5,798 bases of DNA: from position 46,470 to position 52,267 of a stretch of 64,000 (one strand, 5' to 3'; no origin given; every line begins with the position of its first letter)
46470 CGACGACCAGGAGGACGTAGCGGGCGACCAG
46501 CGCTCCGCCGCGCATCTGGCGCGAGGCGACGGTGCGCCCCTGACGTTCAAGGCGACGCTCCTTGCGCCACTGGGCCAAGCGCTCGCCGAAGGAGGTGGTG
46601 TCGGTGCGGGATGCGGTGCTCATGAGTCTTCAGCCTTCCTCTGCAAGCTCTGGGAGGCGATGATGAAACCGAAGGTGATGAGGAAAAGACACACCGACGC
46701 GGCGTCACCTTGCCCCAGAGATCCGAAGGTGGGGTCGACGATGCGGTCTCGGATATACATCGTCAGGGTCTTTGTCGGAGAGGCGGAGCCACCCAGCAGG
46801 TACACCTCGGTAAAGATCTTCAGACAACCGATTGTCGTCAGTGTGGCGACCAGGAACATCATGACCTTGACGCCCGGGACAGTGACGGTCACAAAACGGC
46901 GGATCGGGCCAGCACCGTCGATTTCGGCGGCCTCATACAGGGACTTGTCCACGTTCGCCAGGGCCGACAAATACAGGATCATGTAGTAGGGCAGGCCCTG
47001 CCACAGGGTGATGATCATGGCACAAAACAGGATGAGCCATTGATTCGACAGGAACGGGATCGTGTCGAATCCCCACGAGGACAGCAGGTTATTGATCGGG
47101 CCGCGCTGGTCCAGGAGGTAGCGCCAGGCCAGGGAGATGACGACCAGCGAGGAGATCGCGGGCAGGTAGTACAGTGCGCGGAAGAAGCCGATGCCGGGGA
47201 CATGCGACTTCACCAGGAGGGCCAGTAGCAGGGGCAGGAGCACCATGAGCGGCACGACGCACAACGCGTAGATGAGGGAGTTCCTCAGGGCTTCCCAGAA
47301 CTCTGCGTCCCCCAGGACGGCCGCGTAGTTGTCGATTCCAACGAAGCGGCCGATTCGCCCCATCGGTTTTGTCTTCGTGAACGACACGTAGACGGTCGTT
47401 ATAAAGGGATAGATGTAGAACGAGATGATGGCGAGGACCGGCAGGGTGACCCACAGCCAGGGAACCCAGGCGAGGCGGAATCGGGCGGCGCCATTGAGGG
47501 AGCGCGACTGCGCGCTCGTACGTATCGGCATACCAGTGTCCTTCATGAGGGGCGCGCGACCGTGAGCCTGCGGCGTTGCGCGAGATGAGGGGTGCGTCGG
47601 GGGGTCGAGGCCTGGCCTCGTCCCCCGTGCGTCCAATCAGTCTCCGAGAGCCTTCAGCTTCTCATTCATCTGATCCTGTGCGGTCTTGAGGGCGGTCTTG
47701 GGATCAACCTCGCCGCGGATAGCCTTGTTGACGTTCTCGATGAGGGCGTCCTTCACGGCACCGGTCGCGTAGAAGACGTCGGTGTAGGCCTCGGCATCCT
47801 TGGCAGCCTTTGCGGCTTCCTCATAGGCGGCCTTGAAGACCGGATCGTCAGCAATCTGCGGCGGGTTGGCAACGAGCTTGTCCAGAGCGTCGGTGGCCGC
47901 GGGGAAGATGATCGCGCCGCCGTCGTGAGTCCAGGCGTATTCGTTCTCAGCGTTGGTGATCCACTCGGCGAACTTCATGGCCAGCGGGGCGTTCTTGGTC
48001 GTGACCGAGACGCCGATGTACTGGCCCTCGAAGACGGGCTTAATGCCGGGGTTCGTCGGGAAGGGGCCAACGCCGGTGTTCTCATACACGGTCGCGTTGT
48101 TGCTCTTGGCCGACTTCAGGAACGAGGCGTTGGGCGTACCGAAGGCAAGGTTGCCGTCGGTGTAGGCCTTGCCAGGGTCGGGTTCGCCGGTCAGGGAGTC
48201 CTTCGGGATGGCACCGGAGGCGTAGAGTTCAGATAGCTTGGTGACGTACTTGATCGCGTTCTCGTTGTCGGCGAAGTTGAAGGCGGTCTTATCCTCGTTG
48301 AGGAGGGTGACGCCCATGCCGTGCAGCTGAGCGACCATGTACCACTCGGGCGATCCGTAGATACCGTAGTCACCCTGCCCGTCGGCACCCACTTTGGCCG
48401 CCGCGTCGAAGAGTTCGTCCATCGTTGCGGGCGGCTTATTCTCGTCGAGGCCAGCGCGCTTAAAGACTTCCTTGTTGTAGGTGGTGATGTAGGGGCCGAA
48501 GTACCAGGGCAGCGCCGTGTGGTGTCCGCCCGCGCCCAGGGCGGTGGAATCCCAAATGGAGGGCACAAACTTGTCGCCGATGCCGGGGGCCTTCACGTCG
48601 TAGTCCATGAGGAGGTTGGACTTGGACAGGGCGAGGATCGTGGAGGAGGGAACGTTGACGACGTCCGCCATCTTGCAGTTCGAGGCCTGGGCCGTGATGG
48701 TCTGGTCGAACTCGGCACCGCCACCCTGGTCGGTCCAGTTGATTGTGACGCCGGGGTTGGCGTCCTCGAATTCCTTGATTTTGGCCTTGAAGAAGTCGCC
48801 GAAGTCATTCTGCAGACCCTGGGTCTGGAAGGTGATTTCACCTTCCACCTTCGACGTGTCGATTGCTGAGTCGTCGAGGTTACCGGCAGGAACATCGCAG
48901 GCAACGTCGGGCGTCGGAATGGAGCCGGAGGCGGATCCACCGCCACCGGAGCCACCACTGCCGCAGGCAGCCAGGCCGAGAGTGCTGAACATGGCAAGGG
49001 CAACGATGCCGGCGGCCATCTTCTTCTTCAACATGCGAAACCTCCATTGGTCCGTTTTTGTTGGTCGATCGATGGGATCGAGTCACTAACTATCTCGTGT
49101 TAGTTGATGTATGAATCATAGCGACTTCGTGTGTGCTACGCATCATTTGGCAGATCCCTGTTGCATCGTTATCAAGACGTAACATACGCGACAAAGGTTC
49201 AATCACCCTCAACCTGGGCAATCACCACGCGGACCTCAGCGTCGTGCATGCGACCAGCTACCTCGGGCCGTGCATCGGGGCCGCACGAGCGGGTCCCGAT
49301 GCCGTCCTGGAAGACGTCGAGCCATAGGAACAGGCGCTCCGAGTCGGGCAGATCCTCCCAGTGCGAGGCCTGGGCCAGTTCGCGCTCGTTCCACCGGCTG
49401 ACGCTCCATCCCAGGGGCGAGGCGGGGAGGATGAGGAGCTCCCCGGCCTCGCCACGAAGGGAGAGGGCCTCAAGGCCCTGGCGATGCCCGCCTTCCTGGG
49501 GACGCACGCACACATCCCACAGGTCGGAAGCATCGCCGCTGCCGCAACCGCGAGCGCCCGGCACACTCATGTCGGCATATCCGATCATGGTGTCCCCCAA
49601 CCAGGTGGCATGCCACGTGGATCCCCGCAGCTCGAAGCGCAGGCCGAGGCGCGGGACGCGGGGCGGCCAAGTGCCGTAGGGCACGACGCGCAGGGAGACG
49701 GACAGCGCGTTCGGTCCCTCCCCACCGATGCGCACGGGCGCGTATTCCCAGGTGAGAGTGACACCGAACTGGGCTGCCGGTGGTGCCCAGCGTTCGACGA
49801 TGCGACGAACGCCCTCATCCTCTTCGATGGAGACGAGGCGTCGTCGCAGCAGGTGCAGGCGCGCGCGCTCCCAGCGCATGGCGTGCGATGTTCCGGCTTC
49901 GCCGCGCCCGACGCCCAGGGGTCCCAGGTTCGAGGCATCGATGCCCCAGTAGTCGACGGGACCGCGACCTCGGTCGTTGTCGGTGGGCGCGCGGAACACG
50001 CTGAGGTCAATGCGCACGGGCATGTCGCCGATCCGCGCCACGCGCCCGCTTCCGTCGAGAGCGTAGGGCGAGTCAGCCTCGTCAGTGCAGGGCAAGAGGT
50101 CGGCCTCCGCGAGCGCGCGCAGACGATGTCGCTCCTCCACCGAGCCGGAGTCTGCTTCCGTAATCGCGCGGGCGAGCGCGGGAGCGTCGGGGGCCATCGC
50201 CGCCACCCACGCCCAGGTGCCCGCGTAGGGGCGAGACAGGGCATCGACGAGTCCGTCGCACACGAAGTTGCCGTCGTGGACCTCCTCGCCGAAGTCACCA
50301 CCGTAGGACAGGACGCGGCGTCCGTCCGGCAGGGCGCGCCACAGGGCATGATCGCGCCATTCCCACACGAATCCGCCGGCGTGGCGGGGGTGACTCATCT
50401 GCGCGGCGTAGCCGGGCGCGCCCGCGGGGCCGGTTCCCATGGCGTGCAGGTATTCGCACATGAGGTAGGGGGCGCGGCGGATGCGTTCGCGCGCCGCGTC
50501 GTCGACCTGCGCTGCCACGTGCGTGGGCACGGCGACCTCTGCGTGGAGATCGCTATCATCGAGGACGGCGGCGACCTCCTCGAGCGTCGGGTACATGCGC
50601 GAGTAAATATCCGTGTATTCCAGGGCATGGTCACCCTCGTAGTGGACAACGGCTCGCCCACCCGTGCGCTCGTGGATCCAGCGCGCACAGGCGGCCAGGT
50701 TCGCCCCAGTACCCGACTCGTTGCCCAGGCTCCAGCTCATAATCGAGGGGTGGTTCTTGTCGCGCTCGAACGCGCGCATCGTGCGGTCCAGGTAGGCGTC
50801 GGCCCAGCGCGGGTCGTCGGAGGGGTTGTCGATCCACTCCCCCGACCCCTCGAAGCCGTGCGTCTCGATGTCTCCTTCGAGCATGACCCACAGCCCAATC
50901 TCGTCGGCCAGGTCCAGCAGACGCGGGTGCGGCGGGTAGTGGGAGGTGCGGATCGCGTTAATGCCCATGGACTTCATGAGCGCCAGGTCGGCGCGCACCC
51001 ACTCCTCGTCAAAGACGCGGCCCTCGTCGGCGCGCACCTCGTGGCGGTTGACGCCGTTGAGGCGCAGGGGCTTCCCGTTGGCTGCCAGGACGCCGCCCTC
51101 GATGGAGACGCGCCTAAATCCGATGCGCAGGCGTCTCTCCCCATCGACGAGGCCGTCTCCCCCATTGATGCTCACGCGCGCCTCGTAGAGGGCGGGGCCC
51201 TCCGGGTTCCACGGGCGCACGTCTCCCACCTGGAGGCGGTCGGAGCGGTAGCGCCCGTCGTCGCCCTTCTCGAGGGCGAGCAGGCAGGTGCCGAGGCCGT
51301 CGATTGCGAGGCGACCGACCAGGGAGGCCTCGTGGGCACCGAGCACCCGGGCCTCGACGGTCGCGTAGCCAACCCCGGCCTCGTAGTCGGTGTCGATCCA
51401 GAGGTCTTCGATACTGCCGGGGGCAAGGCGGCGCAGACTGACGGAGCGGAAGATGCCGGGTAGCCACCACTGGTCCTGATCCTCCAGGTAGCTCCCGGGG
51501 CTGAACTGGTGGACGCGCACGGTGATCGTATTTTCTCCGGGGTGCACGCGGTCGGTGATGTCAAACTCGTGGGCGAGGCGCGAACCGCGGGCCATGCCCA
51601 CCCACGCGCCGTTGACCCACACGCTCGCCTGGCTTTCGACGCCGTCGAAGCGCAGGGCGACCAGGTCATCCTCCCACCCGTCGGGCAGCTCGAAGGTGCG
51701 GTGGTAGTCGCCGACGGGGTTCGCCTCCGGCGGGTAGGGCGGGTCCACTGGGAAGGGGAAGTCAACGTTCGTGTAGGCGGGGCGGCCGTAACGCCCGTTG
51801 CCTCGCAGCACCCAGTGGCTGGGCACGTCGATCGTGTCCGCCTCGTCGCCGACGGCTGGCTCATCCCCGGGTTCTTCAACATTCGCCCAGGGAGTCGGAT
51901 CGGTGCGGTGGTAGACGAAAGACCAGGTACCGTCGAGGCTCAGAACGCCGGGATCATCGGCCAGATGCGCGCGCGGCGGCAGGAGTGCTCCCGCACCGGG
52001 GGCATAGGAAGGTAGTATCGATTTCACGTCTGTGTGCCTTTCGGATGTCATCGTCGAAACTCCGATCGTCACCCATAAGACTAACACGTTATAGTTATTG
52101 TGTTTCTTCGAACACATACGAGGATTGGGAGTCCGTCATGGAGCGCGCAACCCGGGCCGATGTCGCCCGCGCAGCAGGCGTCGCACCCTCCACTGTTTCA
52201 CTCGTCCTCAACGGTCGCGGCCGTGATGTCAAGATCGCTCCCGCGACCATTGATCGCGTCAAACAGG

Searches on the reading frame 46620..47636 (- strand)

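Call 58: search_protein_families(library=pfam, proteins=[window:46620-47636:-], max_evalue=0.00001)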
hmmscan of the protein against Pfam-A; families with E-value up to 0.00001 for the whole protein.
window:46620-47636:- (338 aa): 1 family
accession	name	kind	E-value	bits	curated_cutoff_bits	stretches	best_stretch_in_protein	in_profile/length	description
PF00528.27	BPD_transp_1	-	1.3e-12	48.2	26.4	1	120-333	22-176/184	Binding-protein-dependent transport system inner membrane component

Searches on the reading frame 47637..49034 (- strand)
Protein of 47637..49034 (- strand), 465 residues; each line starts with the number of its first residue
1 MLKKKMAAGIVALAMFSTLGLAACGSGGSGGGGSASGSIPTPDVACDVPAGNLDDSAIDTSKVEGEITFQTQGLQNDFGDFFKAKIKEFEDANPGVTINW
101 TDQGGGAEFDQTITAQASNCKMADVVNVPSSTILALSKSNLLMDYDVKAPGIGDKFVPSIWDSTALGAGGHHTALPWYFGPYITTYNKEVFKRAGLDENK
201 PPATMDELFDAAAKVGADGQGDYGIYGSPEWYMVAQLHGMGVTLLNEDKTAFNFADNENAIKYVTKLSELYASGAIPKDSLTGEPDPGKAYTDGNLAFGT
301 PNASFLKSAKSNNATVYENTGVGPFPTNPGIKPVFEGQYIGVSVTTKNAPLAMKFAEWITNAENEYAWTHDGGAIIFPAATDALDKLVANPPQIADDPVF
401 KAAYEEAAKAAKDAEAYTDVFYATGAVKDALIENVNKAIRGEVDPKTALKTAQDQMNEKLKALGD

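Call 58: search_protein_families(library=pfam, proteins=[window:47637-49034:-], max_evalue=0.00001)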
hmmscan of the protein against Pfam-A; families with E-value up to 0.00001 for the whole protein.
window:47637-49034:- (465 aa): 1 family
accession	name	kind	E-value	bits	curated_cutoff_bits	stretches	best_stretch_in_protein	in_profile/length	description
PF01547.30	SBP_bac_1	-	5.3e-32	112.5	26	1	77-364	6-305/307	Bacterial extracellular solute-binding protein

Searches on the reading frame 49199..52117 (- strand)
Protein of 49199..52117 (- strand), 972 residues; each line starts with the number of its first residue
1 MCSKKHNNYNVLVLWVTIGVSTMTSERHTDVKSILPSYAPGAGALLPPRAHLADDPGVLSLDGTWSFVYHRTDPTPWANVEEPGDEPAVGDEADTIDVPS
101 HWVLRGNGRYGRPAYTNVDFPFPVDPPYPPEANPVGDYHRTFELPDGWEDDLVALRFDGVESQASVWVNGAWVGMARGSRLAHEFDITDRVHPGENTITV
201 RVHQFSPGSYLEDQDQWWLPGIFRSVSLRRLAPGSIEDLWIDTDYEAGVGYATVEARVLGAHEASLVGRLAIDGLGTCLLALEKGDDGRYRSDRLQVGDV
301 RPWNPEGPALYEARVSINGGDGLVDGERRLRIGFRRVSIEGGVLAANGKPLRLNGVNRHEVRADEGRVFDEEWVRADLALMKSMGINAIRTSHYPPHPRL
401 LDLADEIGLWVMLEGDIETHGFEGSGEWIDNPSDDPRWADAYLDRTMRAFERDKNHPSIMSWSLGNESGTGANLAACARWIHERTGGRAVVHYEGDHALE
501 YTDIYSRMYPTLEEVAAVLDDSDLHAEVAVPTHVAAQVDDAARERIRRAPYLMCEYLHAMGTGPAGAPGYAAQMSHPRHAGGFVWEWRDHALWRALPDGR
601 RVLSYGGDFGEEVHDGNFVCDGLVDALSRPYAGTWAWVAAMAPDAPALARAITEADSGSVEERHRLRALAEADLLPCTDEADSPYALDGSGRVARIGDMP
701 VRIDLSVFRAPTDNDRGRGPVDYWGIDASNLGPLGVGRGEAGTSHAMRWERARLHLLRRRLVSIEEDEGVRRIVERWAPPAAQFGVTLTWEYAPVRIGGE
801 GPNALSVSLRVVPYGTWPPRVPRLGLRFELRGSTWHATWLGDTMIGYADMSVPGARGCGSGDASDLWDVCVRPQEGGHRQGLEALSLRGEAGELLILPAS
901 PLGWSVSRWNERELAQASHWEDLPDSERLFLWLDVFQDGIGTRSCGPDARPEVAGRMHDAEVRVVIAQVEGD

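Call 58: search_protein_families(library=pfam, proteins=[window:49199-52117:-], max_evalue=0.00001)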
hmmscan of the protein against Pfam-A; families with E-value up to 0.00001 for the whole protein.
window:49199-52117:- (972 aa): 5 families
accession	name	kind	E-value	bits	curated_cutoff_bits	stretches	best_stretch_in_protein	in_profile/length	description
PF02836.23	Glyco_hydro_2_C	-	2.1e-73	247.5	21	1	337-630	1-286/302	Glycosyl hydrolases family 2, TIM barrel domain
PF02837.24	Glyco_hydro_2_N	-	5e-41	140.9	28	1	60-229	3-166/169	Glycosyl hydrolases family 2, sugar binding domain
PF02929.23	Bgal_small_N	-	4.8e-24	85.8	25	1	704-955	30-236/248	Beta galactosidase small chain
PF22666.2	Glyco_hydro_2_N2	-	1e-09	39.1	27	1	138-204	52-119/167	Glycosyl hydrolase 2 galactose-binding domain-like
PF00703.27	Glyco_hydro_2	-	9.2e-06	26.8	23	0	236-335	3-109/109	Glycosyl hydrolases family 2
